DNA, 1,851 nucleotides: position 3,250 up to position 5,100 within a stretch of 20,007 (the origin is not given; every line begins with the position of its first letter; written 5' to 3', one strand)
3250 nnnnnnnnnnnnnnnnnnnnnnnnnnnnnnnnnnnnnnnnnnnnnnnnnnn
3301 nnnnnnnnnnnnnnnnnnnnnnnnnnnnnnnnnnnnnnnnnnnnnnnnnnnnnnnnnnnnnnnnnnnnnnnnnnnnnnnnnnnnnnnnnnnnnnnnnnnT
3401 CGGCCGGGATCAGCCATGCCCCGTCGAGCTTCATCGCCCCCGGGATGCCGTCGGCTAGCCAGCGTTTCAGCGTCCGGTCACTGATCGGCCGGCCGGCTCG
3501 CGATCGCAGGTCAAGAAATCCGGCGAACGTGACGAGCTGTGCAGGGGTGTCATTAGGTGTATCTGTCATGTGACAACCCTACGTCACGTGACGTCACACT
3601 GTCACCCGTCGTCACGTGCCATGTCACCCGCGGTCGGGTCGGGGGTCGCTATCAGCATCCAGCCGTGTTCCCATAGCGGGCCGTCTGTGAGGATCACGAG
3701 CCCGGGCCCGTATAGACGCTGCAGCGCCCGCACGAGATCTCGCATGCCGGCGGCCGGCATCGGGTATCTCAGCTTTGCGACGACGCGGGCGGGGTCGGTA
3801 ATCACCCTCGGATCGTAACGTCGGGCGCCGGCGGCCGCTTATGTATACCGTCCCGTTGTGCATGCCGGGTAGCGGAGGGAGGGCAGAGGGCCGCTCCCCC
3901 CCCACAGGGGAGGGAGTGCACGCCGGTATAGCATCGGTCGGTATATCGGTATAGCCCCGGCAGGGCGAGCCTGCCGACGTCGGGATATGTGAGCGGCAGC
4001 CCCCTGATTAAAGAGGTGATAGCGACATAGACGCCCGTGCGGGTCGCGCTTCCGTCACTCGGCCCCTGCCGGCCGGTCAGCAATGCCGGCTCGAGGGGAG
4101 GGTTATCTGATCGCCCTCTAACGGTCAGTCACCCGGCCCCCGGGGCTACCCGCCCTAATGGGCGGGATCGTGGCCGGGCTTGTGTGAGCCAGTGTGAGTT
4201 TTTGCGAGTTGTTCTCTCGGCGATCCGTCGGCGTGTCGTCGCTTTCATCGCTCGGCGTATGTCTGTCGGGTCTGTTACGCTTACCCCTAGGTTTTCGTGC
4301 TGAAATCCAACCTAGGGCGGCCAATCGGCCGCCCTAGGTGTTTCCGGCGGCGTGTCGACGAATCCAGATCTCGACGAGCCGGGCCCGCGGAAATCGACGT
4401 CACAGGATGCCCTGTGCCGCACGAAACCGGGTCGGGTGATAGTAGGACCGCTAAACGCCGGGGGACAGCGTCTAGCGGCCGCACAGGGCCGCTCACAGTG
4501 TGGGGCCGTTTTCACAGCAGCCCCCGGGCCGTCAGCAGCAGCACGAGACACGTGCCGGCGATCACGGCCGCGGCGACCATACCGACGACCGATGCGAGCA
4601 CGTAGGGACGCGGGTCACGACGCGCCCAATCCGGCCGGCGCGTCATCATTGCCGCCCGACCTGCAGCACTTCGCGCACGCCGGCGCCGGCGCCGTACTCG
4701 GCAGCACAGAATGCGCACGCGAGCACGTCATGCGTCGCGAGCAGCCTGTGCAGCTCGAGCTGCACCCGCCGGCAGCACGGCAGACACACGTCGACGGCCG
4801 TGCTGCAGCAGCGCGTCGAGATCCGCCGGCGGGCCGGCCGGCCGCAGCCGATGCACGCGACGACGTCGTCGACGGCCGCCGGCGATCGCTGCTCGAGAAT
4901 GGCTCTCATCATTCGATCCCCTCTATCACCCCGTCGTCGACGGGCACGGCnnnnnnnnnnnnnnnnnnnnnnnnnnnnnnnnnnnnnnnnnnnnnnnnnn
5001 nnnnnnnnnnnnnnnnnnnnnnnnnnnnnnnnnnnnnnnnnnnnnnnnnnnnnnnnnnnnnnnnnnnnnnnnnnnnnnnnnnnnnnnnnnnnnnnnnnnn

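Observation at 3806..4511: About 700-bp non-coding, highly structured block separating the structural/lysis operon from the DNA-binding gene operon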

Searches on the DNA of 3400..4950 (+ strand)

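Call 7: search_dna_similar(query=window:3400-4950:+, collection=phages, mode=distant, max_rows=30)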
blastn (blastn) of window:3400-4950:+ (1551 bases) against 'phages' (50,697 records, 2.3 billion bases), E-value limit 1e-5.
No match.

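Call 29: search_rna_families(source=window, start=3550, end=4750, threshold=evalue, max_evalue=10)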
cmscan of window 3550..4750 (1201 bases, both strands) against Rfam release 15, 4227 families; matches with E-value up to 10: 8.
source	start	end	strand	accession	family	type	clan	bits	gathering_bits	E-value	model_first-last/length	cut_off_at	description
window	4458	4528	-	RF00897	mir-675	Gene; miRNA;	-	19.5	86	4.5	1-73/73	no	mir-675 microRNA precursor family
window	3709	3734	-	RF03937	mir-9456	Gene; miRNA;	-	18.5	80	1.7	1-68/68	no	mir-9456 microRNA precursor family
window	3871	3914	-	RF03538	Flavi_TBFV_CRE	Cis-reg;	-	17.5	60.5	9.5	1-106/106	no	Tick-borne Flavivirus 3' UTR cis-acting replication element (CRE)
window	4311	4338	-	RF00974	mir-607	Gene; miRNA;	-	16.8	94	7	1-91/91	no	mir-607 microRNA precursor family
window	3892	3973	+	RF02950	D12-methyl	Gene; sRNA;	-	16.7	57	3.1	1-64/64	no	D12-methyl RNA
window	4635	4737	-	RF02989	gntR-DTE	Gene; sRNA;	-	15.2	63.6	8.7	1-119/119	no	gntR-DTE RNA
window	3794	3819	-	RF01325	CRISPR-DR12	Gene; CRISPR;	-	15.1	37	8.8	1-30/30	no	CRISPR RNA direct repeat element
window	4624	4653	-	RF01140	sR20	Gene; snRNA; snoRNA; CD-box;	-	14.1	44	8.1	1-56/56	no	Small nucleolar RNA sR20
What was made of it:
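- On Curated structured RNA family (Rfam 15): At E <= 10, only chance-level miRNA/snoRNA hits of 14-20 bits appeared in 3550-4750 (call 29).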

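Call 58: search_with_rna_model(model_id=R1, source=window, start=3806, end=4511, filters=off, max_evalue=10, show_alignments=3)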
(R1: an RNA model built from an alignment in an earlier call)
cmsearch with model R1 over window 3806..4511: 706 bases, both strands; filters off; matches with E-value up to 10: 21.
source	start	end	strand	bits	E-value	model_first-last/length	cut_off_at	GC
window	4294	4366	-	12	0.0051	1-73/73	no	0.62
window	4206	4247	-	6.3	0.11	1-73/73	no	0.6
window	3892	3918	-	6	0.13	30-56/73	no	0.78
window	4314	4342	+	5.7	0.15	29-64/73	no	0.69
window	4149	4166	-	3.4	0.52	35-51/73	no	0.78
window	4149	4166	+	2.6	0.8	35-51/73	no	0.78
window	3898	3914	+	2.3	0.94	35-51/73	no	0.82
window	3978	3991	-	0.9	2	1-73/73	no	0.57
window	4072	4090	+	0.5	2.5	34-52/73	no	0.74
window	3970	3984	+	0.3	2.8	36-50/73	no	0.8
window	4132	4144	+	-0.1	3.4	35-51/73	no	1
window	3954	3966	-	-0.1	3.5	34-52/73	no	0.92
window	4364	4384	+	-1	5.6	1-73/73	no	0.71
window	4448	4461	-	-1.2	6.1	37-49/73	no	0.71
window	4132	4144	-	-1.3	6.6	35-51/73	no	1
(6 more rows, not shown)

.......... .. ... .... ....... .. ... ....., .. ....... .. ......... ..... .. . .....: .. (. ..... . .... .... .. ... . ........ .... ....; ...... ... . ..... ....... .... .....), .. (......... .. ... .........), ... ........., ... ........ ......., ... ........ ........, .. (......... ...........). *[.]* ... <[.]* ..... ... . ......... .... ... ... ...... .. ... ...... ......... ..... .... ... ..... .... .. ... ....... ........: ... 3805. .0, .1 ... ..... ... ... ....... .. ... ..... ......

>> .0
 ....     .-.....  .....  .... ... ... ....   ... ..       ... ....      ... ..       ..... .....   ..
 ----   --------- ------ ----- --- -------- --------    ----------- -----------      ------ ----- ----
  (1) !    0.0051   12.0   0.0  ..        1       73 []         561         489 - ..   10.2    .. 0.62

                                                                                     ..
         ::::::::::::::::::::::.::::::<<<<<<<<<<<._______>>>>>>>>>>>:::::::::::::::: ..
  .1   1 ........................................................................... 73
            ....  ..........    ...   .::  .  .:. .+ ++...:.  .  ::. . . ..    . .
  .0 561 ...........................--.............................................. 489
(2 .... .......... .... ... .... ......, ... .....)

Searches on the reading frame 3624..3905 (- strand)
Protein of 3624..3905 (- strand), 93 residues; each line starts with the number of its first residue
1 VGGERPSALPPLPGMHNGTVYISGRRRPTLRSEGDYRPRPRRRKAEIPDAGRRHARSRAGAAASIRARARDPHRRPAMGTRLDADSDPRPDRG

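Call 83: search_protein_families(library=pfam, proteins=[window:3624-3905:-], max_evalue=1)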
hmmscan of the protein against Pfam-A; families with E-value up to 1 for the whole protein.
window:3624-3905:- (93 aa): 0 families

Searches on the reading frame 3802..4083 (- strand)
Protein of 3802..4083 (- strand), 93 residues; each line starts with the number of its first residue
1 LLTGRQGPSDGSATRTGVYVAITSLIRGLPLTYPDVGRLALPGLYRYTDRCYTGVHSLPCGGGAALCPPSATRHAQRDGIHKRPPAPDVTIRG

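Call 83: search_protein_families(library=pfam, proteins=[window:3802-4083:-], max_evalue=1)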
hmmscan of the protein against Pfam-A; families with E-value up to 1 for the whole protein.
window:3802-4083:- (93 aa): 0 families

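Call 88: search_protein_representatives(protein=window:3802-4083:-)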
Query: 93 residues. Proteins with E-value up to 0.001 (for the whole library): 2; up to 1e-10: 2; up to 1e-30: 0. The best 2 are listed.
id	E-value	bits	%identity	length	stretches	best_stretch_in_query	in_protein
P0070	2.9e-11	59.8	43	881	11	53-90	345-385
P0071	6.2e-11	58.7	39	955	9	54-77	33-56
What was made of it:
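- Checked: The best-scoring gap ORF (93 aa, 4083..3802) hit only two long repetitive proteins in an exhaustive HMMER search (call 88).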

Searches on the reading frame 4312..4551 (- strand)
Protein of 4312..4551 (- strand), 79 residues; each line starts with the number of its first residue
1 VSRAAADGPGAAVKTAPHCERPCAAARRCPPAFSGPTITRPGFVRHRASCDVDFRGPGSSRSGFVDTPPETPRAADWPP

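Call 83: search_protein_families(library=pfam, proteins=[window:4312-4551:-], max_evalue=1)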
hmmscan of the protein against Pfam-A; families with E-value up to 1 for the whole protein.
window:4312-4551:- (79 aa): 1 family
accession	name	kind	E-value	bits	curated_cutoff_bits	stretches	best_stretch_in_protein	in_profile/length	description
PF23015.2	zf-WIZ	-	0.55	10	27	0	50-59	11-20/35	Zinc finger found in WIZ protein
